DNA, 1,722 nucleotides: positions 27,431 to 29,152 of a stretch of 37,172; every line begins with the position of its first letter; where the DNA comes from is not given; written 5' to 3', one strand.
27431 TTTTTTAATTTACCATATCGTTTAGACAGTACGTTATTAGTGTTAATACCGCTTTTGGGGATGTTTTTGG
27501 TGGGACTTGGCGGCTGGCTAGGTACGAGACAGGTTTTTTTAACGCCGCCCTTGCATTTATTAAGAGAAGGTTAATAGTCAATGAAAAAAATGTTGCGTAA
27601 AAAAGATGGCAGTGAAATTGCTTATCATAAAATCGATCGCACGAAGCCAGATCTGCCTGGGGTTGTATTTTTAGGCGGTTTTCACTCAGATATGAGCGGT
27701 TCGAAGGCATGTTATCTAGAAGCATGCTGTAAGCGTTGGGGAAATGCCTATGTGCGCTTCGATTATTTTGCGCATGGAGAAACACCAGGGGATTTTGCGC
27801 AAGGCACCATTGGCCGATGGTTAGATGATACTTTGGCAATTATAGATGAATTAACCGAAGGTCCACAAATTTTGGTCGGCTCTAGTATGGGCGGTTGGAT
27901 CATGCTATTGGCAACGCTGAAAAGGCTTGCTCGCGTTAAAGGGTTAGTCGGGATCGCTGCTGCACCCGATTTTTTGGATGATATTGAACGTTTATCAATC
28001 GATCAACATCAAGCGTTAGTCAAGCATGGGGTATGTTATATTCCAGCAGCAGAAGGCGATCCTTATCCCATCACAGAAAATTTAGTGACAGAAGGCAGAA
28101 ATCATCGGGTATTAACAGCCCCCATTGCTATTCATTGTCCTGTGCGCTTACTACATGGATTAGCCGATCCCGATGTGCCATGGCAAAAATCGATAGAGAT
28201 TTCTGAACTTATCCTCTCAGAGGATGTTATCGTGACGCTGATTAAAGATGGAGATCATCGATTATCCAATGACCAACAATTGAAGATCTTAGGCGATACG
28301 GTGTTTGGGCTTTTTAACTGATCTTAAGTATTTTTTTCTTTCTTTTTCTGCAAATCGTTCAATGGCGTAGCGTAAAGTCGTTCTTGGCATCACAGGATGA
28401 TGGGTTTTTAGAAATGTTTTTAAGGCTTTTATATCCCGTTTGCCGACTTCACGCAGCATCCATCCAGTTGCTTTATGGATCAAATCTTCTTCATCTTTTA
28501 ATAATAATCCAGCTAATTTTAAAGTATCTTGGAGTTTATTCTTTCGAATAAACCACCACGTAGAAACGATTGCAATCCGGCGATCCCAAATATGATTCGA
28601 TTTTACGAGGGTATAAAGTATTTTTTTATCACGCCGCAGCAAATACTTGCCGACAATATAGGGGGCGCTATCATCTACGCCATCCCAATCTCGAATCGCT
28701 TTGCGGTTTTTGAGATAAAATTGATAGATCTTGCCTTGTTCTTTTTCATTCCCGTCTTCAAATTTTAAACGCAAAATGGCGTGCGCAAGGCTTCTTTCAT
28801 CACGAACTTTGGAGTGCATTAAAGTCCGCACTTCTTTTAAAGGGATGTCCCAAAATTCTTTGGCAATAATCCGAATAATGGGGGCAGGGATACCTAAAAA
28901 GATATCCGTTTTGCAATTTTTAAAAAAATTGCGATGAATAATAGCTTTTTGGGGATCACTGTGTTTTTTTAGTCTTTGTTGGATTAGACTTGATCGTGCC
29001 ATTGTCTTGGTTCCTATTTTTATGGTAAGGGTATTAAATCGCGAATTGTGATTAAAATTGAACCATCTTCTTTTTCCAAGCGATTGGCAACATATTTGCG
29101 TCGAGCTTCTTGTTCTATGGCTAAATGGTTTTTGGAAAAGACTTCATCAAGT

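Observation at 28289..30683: hipA-first tricistron: HipA kinase, then an oversized HTH protein starting 76 nt inside hipA, then an AlkD-like DNA-repair protein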

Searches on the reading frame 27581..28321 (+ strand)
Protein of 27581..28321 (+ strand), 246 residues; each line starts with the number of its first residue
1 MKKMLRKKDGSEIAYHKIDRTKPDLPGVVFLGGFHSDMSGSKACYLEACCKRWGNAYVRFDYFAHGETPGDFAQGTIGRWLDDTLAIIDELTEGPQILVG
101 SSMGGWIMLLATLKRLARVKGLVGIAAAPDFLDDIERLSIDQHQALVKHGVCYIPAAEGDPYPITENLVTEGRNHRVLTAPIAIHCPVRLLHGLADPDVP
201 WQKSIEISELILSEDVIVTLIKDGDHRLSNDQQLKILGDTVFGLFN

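Call 3: search_protein_families(library=pfam, proteins=[window:27581-28321:+], max_evalue=0.1)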
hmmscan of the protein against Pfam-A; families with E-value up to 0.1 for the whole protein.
window:27581-28321:+ (246 aa): 4 families
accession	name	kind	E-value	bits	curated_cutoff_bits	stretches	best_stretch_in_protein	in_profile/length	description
PF12146.15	Hydrolase_4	-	2e-10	40.8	27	1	51-128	28-110/239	Serine aminopeptidase, S33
PF12697.13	Abhydrolase_6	-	8.6e-08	33.5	26.3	1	28-144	1-109/217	Alpha/beta hydrolase family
PF00561.26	Abhydrolase_1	-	3.3e-06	27.4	25.8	1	57-130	30-107/245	alpha/beta hydrolase fold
PF20408.4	Abhydrolase_11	-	0.002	18.3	27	0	183-232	125-171/193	Alpha/beta hydrolase domain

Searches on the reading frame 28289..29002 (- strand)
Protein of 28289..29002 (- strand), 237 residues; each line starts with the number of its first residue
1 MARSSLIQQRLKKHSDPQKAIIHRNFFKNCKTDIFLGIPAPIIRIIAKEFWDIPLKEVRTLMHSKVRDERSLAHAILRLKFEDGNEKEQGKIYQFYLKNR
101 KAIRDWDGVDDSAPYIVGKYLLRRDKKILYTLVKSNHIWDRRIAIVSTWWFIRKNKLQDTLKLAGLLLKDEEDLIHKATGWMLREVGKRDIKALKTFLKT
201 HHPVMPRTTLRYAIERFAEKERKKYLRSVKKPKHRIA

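Call 3: search_protein_families(library=pfam, proteins=[window:28289-29002:-], max_evalue=0.1)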
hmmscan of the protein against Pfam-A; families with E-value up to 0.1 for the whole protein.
window:28289-29002:- (237 aa): 1 family
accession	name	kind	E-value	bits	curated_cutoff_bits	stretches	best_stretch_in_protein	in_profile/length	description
PF08713.17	DNA_alkylation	-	8.7e-58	195.9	21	1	7-217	1-213/213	DNA alkylation repair enzyme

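Call 4: search_protein_families(library=ncbifam, proteins=[window:28289-29002:-], max_evalue=0.1)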
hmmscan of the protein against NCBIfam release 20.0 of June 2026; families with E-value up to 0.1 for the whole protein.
window:28289-29002:- (237 aa): 0 families

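Call 41: find_related_loci(query=window:28289-29002:-, collection=metagenome_contigs, flank=6000)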
Query window:28289-29002:- (237 aa) in metagenome_contigs; peptide patterns used: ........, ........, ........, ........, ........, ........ (x = any residue, [..] = any of these).
600 stretches matched a pattern (row limit reached: there are more); 489 encode a relative of the query (tblastn E <= 1e-3); the best 80 are kept; 80 distinct loci.
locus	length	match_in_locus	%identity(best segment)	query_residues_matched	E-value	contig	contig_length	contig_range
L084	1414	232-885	64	11-228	5e-102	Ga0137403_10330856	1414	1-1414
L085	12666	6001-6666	63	9-227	7e-95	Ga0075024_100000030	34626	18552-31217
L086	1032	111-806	61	3-232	2e-102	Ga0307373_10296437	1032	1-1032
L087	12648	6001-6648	64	11-226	6e-92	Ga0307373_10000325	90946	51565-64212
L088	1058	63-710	60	11-226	2e-96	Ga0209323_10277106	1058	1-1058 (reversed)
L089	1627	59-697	62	15-227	1e-93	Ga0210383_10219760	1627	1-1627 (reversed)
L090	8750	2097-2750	62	11-228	4e-88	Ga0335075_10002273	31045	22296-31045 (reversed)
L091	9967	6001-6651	62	11-227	8e-88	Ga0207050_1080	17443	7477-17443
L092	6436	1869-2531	59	2-227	2e-87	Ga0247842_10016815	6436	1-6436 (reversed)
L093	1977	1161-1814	59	11-228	2e-89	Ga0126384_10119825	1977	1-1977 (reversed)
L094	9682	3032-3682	59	11-227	7e-85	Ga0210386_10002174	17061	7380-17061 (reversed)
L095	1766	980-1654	56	7-231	8e-89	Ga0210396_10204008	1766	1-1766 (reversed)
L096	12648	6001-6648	60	11-227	6e-83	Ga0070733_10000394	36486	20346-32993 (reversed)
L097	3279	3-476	72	71-228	1e-74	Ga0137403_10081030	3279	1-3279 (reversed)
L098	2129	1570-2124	60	11-195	4e-75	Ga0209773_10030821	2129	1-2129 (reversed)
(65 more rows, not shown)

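Call 46: search_protein_families(library=padloc, proteins=[window:28289-29002:-], max_evalue=0.01)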
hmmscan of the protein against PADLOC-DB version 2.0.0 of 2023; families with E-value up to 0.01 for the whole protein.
window:28289-29002:- (237 aa): 0 families

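Call 56: search_solved_structures(query=window:28289-29002:-, max_evalue=0.01, show_alignments=2)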
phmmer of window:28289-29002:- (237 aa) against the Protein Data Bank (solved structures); distinct sequences matched with E-value up to 0.01: 7.
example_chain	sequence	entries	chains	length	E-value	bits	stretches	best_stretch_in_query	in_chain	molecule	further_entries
3bvs_A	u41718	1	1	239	1.9e-07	34.3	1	7-202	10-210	Alkylpurine DNA Glycosylase AlkD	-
3jx7_A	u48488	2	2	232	2.1e-07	34.1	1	7-201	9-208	alkylpurine DNA glycosylase AlkD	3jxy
5cl4_A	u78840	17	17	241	2.2e-07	34.1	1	7-202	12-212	AlkD | DNA-7-methylguanine glycosylase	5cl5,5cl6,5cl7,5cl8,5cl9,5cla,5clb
3jxz_A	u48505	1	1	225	2.2e-07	34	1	7-201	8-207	alkylpurine DNA glycosylase AlkD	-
3jy1_A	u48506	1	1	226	2.3e-07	34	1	7-201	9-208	alkylpurine DNA glycosylase AlkD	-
5cl3_A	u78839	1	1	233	2.6e-07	33.8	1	7-201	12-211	AlkD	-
2b6c_A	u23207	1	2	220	0.00019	24.5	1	33-199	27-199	hypothetical protein EF3068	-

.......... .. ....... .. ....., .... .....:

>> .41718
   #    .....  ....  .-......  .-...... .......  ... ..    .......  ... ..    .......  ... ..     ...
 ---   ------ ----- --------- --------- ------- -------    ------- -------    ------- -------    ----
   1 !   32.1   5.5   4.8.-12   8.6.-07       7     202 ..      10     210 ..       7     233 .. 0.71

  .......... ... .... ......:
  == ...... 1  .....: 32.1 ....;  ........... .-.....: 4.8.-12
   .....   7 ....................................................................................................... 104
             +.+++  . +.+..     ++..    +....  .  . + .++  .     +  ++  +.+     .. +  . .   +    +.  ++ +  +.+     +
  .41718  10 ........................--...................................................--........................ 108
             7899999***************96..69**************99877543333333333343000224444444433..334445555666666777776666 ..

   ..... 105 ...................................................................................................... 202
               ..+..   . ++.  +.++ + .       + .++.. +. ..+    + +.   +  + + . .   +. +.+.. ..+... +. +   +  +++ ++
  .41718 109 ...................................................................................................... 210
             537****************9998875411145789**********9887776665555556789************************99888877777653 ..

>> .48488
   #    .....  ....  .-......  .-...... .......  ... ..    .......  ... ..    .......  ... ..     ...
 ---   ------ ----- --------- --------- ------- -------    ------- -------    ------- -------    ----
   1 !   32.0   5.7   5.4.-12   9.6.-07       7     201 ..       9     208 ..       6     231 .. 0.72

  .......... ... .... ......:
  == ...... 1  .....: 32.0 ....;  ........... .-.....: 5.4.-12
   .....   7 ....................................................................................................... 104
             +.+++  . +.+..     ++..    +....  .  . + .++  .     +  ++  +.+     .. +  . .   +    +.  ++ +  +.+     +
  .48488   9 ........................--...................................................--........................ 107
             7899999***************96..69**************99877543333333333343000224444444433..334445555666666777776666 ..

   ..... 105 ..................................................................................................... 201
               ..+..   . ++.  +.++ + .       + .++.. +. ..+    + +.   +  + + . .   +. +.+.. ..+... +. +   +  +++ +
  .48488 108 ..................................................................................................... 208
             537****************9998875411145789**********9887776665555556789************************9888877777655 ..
